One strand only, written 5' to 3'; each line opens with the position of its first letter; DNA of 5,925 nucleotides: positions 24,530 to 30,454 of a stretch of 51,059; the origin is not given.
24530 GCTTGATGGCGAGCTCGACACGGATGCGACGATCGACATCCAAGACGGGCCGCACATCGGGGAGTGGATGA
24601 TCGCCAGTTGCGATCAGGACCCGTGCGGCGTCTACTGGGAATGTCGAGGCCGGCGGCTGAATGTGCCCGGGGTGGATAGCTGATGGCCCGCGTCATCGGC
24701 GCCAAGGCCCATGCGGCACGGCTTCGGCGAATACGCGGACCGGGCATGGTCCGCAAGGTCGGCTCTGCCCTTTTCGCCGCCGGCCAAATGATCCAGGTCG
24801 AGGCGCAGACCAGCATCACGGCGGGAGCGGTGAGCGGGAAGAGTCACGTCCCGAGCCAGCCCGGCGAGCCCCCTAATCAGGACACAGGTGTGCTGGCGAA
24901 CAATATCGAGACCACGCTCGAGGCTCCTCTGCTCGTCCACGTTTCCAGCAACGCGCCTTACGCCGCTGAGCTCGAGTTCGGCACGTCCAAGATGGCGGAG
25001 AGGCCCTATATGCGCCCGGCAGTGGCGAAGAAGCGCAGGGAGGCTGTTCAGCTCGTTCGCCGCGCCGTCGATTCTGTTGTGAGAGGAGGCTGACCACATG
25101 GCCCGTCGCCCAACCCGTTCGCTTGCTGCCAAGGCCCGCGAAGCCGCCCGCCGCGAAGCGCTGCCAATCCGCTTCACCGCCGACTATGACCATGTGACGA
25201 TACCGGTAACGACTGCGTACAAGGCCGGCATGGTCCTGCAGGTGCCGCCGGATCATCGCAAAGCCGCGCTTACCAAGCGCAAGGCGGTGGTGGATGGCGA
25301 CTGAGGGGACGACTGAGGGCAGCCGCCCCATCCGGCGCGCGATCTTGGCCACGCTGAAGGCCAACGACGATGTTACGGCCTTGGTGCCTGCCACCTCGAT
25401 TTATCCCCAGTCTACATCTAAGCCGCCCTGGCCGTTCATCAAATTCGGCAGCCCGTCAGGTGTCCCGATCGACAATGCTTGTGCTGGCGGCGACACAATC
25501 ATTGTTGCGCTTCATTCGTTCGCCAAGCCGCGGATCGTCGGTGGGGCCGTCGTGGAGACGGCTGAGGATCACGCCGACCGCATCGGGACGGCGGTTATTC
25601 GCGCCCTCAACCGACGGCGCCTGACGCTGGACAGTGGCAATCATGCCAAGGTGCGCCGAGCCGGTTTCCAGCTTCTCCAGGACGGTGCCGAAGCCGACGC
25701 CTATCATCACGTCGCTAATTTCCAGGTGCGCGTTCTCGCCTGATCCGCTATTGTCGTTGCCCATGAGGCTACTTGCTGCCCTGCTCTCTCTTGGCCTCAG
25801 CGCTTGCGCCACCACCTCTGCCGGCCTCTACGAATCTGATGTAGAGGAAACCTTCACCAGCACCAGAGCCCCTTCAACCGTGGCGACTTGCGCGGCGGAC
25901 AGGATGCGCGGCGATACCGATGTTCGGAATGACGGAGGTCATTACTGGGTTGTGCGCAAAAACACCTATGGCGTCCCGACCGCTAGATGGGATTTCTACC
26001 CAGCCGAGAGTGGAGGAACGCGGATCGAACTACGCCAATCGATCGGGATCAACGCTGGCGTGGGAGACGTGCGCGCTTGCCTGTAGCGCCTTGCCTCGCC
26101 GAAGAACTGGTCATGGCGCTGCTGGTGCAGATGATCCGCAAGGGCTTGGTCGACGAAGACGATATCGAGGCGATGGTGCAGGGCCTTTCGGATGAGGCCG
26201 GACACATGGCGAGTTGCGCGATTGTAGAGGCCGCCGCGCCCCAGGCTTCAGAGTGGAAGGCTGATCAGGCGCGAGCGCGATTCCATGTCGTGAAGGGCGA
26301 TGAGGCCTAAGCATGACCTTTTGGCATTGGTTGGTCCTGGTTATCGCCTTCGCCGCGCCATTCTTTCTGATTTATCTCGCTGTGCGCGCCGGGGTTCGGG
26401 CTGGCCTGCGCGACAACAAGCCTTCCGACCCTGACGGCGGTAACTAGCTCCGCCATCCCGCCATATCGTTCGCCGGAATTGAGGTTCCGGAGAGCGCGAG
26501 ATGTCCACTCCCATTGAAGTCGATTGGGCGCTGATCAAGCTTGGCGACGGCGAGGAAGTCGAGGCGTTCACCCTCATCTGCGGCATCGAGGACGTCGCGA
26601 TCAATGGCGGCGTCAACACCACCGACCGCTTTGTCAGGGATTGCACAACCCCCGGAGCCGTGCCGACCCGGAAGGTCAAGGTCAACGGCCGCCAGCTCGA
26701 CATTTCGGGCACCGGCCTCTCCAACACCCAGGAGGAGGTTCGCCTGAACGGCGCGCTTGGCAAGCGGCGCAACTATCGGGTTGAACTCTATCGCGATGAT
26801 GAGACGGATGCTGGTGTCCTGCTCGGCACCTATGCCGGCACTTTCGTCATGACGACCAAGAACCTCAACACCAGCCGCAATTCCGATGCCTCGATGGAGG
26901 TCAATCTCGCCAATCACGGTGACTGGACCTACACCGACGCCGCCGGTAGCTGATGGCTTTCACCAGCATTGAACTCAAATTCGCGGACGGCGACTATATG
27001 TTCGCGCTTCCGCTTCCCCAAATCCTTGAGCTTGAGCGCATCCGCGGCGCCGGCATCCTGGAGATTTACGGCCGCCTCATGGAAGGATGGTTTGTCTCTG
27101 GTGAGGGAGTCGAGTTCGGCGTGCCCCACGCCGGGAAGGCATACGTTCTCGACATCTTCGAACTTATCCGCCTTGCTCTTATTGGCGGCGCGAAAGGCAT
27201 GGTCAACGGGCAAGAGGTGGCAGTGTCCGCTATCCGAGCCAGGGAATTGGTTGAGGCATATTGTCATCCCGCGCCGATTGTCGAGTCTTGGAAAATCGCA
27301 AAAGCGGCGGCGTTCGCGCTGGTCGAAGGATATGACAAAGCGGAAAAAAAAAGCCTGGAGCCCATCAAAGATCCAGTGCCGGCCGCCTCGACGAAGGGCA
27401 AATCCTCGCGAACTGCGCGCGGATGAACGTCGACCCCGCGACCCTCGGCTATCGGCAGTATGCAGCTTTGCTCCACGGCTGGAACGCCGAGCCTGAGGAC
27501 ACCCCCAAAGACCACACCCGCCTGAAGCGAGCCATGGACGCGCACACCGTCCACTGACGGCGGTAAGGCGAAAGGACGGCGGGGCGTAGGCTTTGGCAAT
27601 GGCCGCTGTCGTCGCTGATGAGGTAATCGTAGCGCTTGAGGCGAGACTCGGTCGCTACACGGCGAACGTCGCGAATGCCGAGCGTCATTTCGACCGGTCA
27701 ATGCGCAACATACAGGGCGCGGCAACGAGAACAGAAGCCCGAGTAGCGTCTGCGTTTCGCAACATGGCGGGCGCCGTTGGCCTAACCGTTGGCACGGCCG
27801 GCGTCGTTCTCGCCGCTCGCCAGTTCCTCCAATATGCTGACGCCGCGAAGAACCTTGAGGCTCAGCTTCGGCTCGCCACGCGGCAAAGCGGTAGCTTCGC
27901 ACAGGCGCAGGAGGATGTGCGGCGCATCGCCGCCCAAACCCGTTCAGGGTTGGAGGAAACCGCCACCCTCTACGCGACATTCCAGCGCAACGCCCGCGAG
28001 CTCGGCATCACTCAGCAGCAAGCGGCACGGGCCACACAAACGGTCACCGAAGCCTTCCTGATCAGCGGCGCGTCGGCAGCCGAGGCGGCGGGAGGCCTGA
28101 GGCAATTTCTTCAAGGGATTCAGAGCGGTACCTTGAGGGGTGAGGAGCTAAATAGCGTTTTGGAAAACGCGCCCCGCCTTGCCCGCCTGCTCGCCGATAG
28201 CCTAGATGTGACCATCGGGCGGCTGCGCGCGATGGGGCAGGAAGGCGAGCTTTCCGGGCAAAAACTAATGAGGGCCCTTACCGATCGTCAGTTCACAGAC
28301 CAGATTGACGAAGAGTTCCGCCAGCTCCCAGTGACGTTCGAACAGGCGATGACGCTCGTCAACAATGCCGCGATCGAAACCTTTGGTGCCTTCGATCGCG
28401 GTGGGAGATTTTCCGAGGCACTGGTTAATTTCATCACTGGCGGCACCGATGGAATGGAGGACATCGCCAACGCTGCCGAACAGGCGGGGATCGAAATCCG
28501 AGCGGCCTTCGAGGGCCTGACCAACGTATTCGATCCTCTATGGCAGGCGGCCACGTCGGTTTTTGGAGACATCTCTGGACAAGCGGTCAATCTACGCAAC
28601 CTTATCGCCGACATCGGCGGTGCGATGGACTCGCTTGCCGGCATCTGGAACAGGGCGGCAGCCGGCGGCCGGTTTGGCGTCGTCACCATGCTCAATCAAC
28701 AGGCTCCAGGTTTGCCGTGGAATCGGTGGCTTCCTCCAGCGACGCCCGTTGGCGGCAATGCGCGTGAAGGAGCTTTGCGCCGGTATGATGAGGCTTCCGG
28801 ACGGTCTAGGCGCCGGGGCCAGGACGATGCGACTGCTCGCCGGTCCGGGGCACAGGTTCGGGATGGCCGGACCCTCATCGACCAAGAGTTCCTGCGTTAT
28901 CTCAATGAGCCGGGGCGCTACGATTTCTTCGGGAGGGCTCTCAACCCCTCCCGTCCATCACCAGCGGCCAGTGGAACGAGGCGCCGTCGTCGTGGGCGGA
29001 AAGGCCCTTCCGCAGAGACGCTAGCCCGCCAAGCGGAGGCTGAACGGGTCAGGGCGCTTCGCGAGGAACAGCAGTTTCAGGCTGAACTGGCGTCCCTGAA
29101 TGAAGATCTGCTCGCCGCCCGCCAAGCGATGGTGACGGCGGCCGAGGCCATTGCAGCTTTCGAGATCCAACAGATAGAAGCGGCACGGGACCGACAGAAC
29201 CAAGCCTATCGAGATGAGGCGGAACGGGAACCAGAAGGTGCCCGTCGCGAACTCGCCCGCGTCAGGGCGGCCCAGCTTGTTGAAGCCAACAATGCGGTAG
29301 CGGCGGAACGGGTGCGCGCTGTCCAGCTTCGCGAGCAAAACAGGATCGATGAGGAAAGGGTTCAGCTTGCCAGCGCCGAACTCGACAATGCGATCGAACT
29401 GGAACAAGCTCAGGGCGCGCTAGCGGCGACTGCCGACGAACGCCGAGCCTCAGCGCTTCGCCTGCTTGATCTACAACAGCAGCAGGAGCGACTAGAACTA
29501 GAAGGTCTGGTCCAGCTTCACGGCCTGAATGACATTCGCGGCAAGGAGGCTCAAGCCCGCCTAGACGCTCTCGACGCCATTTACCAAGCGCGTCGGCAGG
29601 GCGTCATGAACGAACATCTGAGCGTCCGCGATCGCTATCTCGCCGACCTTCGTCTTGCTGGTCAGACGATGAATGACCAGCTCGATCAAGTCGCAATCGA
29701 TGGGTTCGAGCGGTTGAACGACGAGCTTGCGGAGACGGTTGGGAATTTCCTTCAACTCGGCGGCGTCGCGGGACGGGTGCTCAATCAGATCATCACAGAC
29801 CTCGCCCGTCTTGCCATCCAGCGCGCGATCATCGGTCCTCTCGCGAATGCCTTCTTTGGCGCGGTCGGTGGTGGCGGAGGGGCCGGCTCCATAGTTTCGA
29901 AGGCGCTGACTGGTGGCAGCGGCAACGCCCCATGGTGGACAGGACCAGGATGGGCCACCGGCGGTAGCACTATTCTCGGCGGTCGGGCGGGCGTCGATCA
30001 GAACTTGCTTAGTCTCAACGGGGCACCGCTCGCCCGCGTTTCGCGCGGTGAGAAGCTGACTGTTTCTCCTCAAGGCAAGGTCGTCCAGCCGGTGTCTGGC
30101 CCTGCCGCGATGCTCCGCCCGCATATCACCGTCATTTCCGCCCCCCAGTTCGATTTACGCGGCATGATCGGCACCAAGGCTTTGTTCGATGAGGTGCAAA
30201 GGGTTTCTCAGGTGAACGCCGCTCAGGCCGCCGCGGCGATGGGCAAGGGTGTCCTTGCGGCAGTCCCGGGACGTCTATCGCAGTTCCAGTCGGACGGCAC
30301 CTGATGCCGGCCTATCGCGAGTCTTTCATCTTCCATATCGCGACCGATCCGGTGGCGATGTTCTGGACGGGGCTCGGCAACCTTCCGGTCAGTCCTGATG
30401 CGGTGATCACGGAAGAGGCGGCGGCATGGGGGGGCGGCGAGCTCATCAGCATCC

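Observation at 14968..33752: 13-nt motif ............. occurs 7 times on the + strand at gene-block boundaries of the virion module, phased to a GTA box and to the next ATG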

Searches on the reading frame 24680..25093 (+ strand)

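Call 13: search_protein_families(library=pfam, proteins=[window:24680-25093:+], max_evalue=0.01)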
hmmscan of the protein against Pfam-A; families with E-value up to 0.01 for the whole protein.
window:24680-25093:+ (137 aa): 1 family
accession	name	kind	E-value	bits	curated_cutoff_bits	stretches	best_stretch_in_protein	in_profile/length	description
PF04883.17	HK97-gp10_like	-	4.9e-05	24.6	21.4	1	10-101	2-78/78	Bacteriophage HK97-gp10, putative tail-component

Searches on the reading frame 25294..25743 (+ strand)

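Call 13: search_protein_families(library=pfam, proteins=[window:25294-25743:+], max_evalue=0.01)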
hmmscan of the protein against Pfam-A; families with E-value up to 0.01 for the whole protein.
window:25294-25743:+ (149 aa): 1 family
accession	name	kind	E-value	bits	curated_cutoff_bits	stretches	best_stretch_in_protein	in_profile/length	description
PF11367.14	Tail_completion_gp17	-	2.8e-14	53.7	24.5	1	15-147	1-123/124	Tail completion protein gp17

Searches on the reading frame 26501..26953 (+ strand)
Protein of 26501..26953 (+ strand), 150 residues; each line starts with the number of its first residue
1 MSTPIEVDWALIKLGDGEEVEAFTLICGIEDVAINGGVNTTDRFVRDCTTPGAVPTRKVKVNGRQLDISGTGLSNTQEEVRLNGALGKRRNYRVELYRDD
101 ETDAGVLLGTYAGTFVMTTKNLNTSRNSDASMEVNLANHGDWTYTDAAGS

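Call 42: search_protein_families(library=pfam, proteins=[window:26501-26953:+], max_evalue=0.01)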
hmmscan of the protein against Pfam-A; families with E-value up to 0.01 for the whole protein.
window:26501-26953:+ (150 aa): 0 families

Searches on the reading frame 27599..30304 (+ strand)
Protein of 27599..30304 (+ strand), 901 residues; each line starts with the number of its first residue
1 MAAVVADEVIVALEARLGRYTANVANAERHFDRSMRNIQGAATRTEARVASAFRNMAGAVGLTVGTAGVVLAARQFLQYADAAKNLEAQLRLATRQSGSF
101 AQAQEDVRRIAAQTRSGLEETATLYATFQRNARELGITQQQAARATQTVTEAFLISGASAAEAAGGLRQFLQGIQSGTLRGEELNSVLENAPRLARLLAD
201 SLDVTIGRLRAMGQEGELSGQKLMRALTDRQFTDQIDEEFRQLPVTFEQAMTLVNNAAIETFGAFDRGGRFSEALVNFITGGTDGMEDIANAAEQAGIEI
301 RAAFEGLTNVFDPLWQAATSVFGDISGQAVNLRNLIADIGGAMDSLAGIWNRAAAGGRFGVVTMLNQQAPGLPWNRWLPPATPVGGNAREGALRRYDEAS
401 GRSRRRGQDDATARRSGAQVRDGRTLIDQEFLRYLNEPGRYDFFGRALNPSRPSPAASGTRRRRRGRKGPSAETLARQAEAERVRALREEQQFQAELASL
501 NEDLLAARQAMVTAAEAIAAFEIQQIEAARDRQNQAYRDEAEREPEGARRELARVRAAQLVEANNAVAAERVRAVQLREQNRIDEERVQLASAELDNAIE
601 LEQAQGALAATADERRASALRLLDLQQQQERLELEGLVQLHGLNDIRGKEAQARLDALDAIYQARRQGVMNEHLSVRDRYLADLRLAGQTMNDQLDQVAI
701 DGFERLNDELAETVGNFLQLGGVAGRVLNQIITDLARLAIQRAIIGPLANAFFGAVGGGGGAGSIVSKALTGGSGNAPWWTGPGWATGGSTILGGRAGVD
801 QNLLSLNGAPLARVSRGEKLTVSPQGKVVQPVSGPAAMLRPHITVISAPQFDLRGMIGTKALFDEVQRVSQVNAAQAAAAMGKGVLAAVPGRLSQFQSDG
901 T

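Call 42: search_protein_families(library=pfam, proteins=[window:27599-30304:+], max_evalue=0.01)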
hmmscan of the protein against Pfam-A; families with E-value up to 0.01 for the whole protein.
window:27599-30304:+ (901 aa): 1 family
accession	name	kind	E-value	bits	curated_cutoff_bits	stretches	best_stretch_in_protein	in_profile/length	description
PF20155.4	TMP_3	-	4.2e-56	190.1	41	1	74-266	1-191/192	Tape measure protein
